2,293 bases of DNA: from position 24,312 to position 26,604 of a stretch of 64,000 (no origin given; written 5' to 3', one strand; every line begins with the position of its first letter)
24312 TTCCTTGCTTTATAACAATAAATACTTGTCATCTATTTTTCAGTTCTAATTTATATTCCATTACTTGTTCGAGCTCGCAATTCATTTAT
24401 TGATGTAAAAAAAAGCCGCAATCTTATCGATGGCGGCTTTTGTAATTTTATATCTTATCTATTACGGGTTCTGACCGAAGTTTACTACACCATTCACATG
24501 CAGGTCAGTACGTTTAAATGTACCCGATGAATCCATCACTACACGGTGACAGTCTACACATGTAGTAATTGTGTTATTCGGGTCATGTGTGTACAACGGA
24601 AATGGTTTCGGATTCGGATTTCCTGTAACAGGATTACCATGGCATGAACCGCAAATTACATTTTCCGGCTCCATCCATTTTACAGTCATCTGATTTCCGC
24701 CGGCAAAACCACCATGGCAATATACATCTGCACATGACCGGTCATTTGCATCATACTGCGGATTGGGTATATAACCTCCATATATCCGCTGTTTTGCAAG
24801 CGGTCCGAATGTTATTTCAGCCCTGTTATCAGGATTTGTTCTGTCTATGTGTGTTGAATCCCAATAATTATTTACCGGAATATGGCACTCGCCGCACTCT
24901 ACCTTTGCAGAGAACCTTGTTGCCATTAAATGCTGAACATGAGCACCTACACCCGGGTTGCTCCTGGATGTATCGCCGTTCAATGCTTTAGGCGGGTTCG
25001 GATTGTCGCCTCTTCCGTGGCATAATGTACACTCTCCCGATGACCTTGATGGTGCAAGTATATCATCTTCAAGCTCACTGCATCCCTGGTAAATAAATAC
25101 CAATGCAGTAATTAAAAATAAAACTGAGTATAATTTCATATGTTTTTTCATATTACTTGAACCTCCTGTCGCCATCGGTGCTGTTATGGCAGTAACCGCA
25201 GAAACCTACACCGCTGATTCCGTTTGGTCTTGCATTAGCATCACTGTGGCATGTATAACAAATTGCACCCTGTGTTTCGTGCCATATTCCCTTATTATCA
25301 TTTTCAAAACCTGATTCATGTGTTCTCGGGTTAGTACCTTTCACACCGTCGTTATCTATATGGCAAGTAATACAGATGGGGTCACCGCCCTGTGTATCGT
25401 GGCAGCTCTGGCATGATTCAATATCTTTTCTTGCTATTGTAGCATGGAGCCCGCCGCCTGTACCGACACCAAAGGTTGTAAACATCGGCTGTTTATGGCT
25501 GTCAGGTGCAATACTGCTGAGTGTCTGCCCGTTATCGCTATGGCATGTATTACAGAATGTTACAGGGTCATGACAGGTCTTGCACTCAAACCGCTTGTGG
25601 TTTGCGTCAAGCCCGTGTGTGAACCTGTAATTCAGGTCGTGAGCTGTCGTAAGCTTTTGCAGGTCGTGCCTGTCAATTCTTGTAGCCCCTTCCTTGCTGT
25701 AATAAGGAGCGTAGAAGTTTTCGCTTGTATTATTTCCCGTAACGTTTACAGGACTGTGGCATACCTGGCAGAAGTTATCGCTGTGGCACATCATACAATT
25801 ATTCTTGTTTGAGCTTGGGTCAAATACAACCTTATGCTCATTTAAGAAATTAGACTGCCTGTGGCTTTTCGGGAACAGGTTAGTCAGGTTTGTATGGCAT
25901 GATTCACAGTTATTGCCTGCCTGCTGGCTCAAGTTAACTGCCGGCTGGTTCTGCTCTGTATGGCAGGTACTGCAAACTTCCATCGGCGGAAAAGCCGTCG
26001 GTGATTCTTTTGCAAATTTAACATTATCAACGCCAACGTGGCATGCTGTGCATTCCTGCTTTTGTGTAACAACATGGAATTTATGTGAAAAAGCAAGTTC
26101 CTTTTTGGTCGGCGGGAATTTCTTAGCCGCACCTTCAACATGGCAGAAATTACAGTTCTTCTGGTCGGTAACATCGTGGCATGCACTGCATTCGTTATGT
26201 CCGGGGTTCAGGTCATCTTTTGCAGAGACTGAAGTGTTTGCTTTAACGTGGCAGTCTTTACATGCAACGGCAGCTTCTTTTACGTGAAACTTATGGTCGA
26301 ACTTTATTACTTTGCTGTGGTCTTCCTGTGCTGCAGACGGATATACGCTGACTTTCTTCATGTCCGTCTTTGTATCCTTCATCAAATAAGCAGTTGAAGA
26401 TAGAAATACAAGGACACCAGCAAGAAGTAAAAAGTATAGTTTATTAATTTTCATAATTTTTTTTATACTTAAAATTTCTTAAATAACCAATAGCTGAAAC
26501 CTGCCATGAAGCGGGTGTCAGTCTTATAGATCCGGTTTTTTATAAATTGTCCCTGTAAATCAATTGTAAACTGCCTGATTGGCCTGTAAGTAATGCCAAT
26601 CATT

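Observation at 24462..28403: Porin-cytochrome-like module built from parts unlike MtrAB or Geobacter Pcc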

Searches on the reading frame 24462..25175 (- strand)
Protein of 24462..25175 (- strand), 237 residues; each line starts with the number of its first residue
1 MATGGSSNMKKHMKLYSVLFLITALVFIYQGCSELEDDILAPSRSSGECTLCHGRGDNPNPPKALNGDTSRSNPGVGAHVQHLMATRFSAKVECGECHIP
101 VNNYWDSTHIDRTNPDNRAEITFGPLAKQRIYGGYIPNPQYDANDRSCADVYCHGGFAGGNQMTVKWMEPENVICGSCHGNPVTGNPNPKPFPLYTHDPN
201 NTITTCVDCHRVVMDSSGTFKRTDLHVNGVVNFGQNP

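Call 4: search_protein_families(library=pfam, proteins=[window:24462-25175:-], max_evalue=0.01)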
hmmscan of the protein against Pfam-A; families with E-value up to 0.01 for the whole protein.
window:24462-25175:- (237 aa): 6 families
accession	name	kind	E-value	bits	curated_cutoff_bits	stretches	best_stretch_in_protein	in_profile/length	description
PF09698.15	GSu_C4xC__C2xCH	-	6.8e-06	27.1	21.7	1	147-179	1-36/36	Geobacter CxxxxCH...CXXCH motif (GSu_C4xC__C2xCH)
PF14522.11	Cytochrome_C7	-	1.7e-05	25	24.8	1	145-211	13-67/67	Cytochrome c7 and related cytochrome c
PF14537.11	Cytochrom_c3_2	-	2.3e-05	25.2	25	1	144-212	5-66/79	Cytochrome c3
PF22113.1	Mtrc-MtrF_II-IV_dom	-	9.4e-05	22.4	30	0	174-219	8-44/176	Outer membrane cytochrome MtrC/MtrF-like, domains II/IV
PF09699.15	Paired_CXXCH_1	-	0.0023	18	20.6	0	175-212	9-38/41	Doubled CXXCH motif (Paired_CXXCH_1)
PF03264.19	Cytochrom_NNT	-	0.0026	18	24.1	0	172-213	125-167/174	NapC/NirT cytochrome c family, N-terminal region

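Call 5: search_protein_families(library=ncbifam, proteins=[window:24462-25175:-], max_evalue=0.01)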
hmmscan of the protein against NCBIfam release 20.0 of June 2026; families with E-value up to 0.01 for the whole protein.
window:24462-25175:- (237 aa): 7 families
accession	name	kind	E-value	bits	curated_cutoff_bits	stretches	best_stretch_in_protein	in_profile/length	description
TIGR01904.2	GSu_C4xC__C2xCH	domain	1.7e-11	43.7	27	1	139-186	15-63/73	CxxxxCH/CxxCH domain c-type cytochrome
TIGR03507.1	decahem_SO1788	subfamily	8.6e-05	21.2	209.3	1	144-225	242-313/672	OmcA/MtrC family decaheme c-type cytochrome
TIGR03508.1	decahem_SO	subfamily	0.003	17.1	192.2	1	89-211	32-151/258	DmsE family decaheme c-type cytochrome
TIGR03063.1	srtB_target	domain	0.004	17.1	18.15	1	13-29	10-26/29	sortase B protein-sorting domain-containing protein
NF045713.1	CxxCH_16_HmcA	equivalog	0.0077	14.9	400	0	153-214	180-237/541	sulfate respiration complex hexadecaheme cytochrome HmcA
TIGR03153.1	cytochr_NrfH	equivalog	0.0079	16.3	134.2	0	79-104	40-64/138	cytochrome c nitrite reductase small subunit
NF008659.0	PRK11659.1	equivalog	0.0086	15.8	184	0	172-213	135-170/188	cytochrome c nitrite reductase pentaheme subunit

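Call 79: search_solved_structures(query=window:24462-25175:-, max_evalue=0.1)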
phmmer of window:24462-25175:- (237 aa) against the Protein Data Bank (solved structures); distinct sequences matched with E-value up to 0.1: 11.
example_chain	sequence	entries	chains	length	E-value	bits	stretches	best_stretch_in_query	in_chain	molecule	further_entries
1a2i_A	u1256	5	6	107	0.0069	19.1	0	176-224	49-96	CYTOCHROME C3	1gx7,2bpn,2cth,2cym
1mdv_A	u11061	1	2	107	0.0073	19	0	176-224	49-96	CYTOCHROME C3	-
2yxc_A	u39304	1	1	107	0.046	16.4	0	175-217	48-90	Cytochrome c3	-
2yyw_A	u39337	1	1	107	0.046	16.4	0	175-217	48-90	Cytochrome c3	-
2z47_A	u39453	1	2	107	0.049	16.3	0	175-217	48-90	Cytochrome c3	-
1wr5_A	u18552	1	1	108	0.052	16.3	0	175-217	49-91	Cytochrome c3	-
1it1_A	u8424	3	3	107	0.053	16.2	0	175-217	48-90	cytochrome c3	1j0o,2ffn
1j0p_A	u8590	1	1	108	0.054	16.2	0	175-217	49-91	Cytochrome c3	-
2ewi_A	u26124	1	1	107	0.055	16.2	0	175-217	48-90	Cytochrome c3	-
2ewu_A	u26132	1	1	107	0.056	16.1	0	175-217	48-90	Cytochrome c3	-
2ewk_A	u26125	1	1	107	0.061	16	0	175-217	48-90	Cytochrome c3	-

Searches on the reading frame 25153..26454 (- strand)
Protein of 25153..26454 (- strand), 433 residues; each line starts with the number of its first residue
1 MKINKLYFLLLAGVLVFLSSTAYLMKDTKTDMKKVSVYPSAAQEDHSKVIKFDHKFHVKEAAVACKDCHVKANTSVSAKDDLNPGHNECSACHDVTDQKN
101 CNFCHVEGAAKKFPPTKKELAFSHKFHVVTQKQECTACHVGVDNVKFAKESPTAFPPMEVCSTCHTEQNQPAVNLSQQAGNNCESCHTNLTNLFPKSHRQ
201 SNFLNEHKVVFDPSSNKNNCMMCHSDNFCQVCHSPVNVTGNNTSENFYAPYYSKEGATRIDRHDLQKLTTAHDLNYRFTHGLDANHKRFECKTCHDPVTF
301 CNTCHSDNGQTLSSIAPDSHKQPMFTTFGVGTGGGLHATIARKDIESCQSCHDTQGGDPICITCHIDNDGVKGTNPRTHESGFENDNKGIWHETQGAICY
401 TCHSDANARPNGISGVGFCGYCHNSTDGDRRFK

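Call 4: search_protein_families(library=pfam, proteins=[window:25153-26454:-], max_evalue=0.01)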
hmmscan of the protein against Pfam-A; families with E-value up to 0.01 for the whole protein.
window:25153-26454:- (433 aa): 4 families
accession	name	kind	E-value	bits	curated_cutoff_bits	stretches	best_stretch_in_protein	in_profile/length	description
PF14522.11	Cytochrome_C7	-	1.2e-16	60.7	24.8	2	121-188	2-67/67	Cytochrome c7 and related cytochrome c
PF22113.1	Mtrc-MtrF_II-IV_dom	-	2e-12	47.4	30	1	228-354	30-129/176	Outer membrane cytochrome MtrC/MtrF-like, domains II/IV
PF02085.21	Cytochrom_CIII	-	1.1e-09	38.9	22.9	1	345-423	31-101/101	Class III cytochrome C family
PF14537.11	Cytochrom_c3_2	-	1.5e-07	32.2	25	1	160-234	8-79/79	Cytochrome c3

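Call 5: search_protein_families(library=ncbifam, proteins=[window:25153-26454:-], max_evalue=0.01)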
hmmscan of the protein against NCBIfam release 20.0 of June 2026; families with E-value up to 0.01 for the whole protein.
window:25153-26454:- (433 aa): 2 families
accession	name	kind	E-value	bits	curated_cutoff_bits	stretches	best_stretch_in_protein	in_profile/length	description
NF041781.1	mnquin_red_QrcA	equivalog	6.3e-11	42.2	180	2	117-169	28-75/174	menaquinone reductase multiheme cytochrome c subunit QrcA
TIGR03507.1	decahem_SO1788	subfamily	3e-06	26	209.3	1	97-169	242-306/672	OmcA/MtrC family decaheme c-type cytochrome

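Call 37: list_cluster_members(proteins=[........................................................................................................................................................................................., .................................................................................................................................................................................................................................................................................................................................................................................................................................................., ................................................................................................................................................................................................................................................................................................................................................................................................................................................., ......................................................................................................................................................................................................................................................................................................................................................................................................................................, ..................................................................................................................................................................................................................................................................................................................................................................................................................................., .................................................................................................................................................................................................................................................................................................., window:25153-26454:-, window:24462-25175:-, window:27840-28403:-, window:24462-25136:-])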
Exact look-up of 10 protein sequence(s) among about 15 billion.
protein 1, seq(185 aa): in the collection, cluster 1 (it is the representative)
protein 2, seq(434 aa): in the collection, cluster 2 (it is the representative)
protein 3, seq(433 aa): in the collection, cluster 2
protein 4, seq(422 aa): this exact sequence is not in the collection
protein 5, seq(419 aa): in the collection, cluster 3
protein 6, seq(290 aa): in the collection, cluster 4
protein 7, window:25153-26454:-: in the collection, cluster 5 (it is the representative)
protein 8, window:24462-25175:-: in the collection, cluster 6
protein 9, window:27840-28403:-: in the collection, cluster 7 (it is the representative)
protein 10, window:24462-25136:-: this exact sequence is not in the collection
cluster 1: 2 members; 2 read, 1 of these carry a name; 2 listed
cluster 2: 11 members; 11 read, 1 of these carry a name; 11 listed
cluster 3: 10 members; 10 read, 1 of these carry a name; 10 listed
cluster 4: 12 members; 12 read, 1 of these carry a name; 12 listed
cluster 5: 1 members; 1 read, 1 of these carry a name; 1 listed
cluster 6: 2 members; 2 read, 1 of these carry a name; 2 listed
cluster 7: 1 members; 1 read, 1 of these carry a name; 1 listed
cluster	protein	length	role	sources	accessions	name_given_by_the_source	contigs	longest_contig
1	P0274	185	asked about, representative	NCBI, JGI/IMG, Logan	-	excinuclease UvrABC ATPase subunit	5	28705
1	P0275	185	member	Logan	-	-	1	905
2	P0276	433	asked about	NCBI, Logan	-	-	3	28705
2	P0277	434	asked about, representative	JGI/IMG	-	hypothetical protein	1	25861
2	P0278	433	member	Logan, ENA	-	-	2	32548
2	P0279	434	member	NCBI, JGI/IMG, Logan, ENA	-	-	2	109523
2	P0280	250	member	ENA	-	-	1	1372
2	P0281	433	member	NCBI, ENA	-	-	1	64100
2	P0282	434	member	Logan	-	-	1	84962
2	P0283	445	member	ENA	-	-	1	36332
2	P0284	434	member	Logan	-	-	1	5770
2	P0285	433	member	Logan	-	-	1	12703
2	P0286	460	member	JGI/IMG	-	-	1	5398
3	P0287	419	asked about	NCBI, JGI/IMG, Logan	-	hypothetical protein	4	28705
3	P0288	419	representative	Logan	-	-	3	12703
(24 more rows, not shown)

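Call 60: find_homologous_proteins(query=window:25153-26454:-)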
Query window:25153-26454:- (433 aa): 854 proteins with E <= 0.001 among 4799 candidates; the best 120 are listed.
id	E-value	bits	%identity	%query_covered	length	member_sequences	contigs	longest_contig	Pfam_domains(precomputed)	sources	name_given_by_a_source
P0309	0.0e+0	1027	100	100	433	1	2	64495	PF14537.12,PF02085.22,PF14522.12,PF22113.2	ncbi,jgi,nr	ncbi:MAG: cytochrome C [Ignavibacteriae bacterium]|nr:MAG: cytochrome C [Ignavibacteriota bacterium]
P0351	2.3e-238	810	77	100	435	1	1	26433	PF14537.12,PF02085.22,PF14522.12,PF22113.2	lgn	-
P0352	4.9e-222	756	73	100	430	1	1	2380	PF14537.12,PF02085.22,PF14522.12,PF22113.2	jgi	jgi:hypothetical protein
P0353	1.3e-215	735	69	100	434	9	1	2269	PF14537.12,PF02085.22,PF14522.12,PF22113.2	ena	-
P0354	4.0e-190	651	65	98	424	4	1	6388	PF14537.12,PF02085.22,PF14522.12,PF22113.2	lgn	-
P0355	2.8e-189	648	65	98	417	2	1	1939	PF14537.12,PF02085.22,PF14522.12,PF22113.2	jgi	jgi:hypothetical protein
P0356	9.0e-189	646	65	98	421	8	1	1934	PF14537.12,PF02085.22,PF14522.12,PF22113.2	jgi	-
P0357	2.7e-188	645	63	98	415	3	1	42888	PF14537.12,PF02085.22,PF14522.12,PF22113.2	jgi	jgi:hypothetical protein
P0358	1.1e-187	643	63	99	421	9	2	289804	PF14537.12,PF02085.22,PF14522.12,PF22113.2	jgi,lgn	jgi:hypothetical protein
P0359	8.4e-187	640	65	98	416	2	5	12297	PF14537.12,PF02085.22,PF14522.12,PF22113.2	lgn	-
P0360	8.0e-186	636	64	98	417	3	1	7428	PF14537.12,PF02085.22,PF14522.12,PF22113.2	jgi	jgi:hypothetical protein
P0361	1.4e-185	636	63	98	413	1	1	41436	PF14537.12,PF02085.22,PF14522.12,PF22113.2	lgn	-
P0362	1.6e-185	635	63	98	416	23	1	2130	PF14537.12,PF02085.22,PF14522.12,PF22113.2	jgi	jgi:hypothetical protein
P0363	1.3e-182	626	62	98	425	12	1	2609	PF14537.12,PF02085.22,PF14522.12,PF22113.2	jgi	jgi:hypothetical protein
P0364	1.3e-182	626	62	98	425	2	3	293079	PF14537.12,PF02085.22,PF14522.12,PF22113.2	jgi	jgi:hypothetical protein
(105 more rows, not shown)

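Call 74: predict_structure(alignment_id=A4)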
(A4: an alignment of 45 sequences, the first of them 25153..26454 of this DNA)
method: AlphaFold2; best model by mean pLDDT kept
length: 433 residues; sequences in the alignment: 45
mean_pLDDT: 49.7   pTM: 0.38
mean pLDDT of the five models: 49.7, 48.5, 46.7, 45.0, 44.0
residues with pLDDT >= 90: 31; 70-90: 77; 50-70: 46; < 50: 279
segments of 3 or more residues with pLDDT < 50: 25-42, 167-182, 189-433
pLDDT, mean of each block of 10 residues (from residue 1): 82 88 49 33 65 91 90 84 83 77 70 58 84 85 87 67 54 42 53 39 30 30 28 29 32 28 28 34 32 34 39 37 33 35 39 34 32 32 33 33 33 33 38 33
secondary structure, 60 per line:
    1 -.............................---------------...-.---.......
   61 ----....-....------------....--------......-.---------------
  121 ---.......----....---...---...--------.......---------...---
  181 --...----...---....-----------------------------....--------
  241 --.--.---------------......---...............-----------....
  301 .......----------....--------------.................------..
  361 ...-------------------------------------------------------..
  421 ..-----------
elements in order: H2-30 H54-60 H65-68 H70-73 H86-89 H98-103 H124-130 H135-138 H159-165 H196-199 H229-232 H262-267 H271-285 H297-307 H318-321 H336-352 H359-363 H419-422

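Call 76: search_solved_structures(query=A4, max_evalue=0.01)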
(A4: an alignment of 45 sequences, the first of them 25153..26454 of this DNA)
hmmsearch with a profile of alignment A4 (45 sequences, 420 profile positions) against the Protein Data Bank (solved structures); distinct sequences matched with E-value up to 0.01: 12.
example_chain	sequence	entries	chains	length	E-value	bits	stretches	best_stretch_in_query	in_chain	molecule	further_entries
3ov0_A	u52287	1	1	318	3.5e-22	82.1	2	47-189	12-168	Cytochrome c family protein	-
3ouq_A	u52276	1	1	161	3.3e-12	49.2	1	47-180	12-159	Cytochrome c family protein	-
8k9e_A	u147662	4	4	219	3.4e-11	45.9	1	48-216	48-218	Cytochrome c7-like domain-containing protein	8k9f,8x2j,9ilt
6btm_A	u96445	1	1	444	2.6e-10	42.9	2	9-96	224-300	Alternative Complex III subunit A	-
3oue_A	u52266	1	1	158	5.3e-10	41.9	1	53-180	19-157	Cytochrome c family protein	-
6f0k_A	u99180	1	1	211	1.9e-08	36.8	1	53-216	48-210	Cytochrome c family protein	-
1rwj_A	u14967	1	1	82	4.6e-05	25.7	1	119-179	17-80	Cytochrome c family protein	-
1ehj_A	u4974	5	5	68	7.9e-05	24.9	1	115-180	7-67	CYTOCHROME C7 | CYTOCHROME C551.5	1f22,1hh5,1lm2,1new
1kwj_A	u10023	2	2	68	8e-05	24.9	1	116-180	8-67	cytochrome c7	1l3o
1bvb_A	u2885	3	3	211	0.0041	19.2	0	157-223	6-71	CYTOCHROME C-554 | CYTOCHROME C554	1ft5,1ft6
8z82_C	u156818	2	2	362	0.0046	19.1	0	80-142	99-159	Photosynthetic reaction center cytochrome c subunit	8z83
3h33_A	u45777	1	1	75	0.0059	18.7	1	51-108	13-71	Cytochrome c7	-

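Call 77: fold_search(model_id=the predicted structure, library=pdb)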
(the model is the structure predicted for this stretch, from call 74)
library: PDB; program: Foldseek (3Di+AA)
matches with E <= 10: 2; with E <= 0.001: 0
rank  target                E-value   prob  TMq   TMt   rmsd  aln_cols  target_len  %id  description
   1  6btm_A                2.2e-03  1.00  0.22  0.40   9.8       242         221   19  Structure of Alternative Complex III from Flavobacterium johnsoniae (Wild Type) (released 2018-05-09)
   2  8k9e_A                3.1e-03  1.00  0.21  0.36   9.6       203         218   19  Cryo-EM structure of the photosynthetic alternative complex III from Chloroflexus aurantiacus at 3.3 angstrom (released 2024-03-06)
